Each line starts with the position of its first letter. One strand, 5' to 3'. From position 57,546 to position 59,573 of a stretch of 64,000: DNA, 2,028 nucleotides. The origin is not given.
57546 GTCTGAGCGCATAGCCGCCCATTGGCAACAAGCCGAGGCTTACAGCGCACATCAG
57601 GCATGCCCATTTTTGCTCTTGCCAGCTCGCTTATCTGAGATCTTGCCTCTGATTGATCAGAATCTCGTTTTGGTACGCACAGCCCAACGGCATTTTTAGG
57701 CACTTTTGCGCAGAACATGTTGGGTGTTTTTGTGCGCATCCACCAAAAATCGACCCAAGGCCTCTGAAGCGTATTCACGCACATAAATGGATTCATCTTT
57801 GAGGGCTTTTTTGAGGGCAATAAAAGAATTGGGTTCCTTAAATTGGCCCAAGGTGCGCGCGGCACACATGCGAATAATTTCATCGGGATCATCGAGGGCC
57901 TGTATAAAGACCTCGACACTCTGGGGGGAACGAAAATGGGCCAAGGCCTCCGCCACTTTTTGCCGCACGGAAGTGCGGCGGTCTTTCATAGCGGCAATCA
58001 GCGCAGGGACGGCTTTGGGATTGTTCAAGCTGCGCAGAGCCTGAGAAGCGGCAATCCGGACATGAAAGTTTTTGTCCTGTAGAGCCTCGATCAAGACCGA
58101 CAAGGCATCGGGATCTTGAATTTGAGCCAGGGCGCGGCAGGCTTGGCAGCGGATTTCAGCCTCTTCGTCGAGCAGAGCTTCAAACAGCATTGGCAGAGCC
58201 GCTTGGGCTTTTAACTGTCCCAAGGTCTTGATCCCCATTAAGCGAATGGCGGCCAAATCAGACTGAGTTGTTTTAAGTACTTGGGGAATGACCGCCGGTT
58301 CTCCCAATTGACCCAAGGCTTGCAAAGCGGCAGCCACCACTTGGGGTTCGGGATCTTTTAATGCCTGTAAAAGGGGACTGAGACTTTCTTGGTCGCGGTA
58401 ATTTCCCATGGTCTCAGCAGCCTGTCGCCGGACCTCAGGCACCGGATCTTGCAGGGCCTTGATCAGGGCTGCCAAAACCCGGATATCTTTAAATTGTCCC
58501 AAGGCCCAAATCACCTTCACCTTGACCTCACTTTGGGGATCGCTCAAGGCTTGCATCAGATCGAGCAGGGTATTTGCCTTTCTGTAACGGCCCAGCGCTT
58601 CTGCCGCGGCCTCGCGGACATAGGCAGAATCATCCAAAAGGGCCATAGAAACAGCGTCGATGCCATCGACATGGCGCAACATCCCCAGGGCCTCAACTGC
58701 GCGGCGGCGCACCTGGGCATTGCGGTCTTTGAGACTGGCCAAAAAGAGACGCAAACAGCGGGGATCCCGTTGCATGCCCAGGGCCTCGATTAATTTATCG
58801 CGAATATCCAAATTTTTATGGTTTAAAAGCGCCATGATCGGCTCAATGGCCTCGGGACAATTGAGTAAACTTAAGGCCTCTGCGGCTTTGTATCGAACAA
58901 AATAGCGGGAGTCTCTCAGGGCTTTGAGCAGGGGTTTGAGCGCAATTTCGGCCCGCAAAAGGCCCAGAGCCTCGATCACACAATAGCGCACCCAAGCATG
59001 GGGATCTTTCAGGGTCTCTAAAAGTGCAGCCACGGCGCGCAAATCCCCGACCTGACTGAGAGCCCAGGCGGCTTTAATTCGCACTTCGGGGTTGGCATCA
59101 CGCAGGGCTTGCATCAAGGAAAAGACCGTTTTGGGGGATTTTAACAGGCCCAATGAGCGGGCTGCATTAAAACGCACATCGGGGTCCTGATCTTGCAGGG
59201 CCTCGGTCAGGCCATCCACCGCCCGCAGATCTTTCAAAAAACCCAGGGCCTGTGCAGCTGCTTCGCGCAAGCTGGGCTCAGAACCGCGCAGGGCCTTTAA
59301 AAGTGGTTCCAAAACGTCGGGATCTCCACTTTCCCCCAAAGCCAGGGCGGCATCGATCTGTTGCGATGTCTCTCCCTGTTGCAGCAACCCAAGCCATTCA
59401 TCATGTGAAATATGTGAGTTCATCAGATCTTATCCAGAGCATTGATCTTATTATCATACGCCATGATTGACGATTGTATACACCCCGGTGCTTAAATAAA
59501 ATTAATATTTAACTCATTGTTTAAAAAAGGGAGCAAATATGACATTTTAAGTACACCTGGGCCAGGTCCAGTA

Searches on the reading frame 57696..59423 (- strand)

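Call 101: search_protein_families(library=pfam, proteins=[window:57696-59423:-], max_evalue=0.0001)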
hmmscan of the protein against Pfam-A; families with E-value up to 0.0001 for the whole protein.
window:57696-59423:- (575 aa): 18 families
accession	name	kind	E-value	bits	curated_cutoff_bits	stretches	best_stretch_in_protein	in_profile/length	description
PF13646.12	HEAT_2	-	1.9e-146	477.2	27.7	11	69-154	1-88/88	HEAT repeats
PF02985.28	HEAT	-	5e-75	240.7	23.5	0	348-375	2-29/31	HEAT repeat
PF03130.22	HEAT_PBS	-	7.3e-68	217.6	20.9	0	176-202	1-27/27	PBS lyase HEAT-like repeat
PF13513.12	HEAT_EZ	-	7.9e-50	167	27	0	82-125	2-55/55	HEAT-like repeat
PF00514.29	Arm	-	4.2e-23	81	20.6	0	316-341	13-38/41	Armadillo/beta-catenin-like repeat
PF12717.13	Cnd1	-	1.3e-19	71.2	26.4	0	318-375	24-87/162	non-SMC mitotic condensation complex subunit 1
PF25786.1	HEAT_GCN1_C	-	6.4e-17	62.4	27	0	533-568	28-63/151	GCN1-like, C-terminal HEAT repeats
PF21581.3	SCD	-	5.1e-14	52.8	27.5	0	222-249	30-57/75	Stromalin conservative domain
PF01602.26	Adaptin_N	-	4.7e-12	45.7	37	0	68-156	80-178/524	Adaptin N terminal region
PF12755.13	Vac14_Fab1_bd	-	9.4e-11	42.6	22.1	0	161-184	28-51/97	Vacuolar 14 Fab1-binding region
PF24492.1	HEAT_ECM29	-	3.3e-09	37.5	27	0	470-498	112-140/160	Proteasome adapter and scaffold protein ECM29, HEAT-repeat domain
PF20168.4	PDS5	-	5.3e-09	34.9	27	0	377-496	242-386/1053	Sister chromatid cohesion protein PDS5 protein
PF22646.2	PPP2R1A-like_HEAT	-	1.8e-08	35.1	27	0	343-383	4-48/78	PPP2R1A-like HEAT repeat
PF10363.15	RTP1_C1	-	3.3e-08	34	25.9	0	381-496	3-104/112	Required for nuclear transport of RNA pol II C-terminus 1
PF25767.1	ARM_TBCD_2nd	-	7.4e-08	32.5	29.7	0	501-528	77-104/245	Tubulin-specific chaperone D-like, ARM repeats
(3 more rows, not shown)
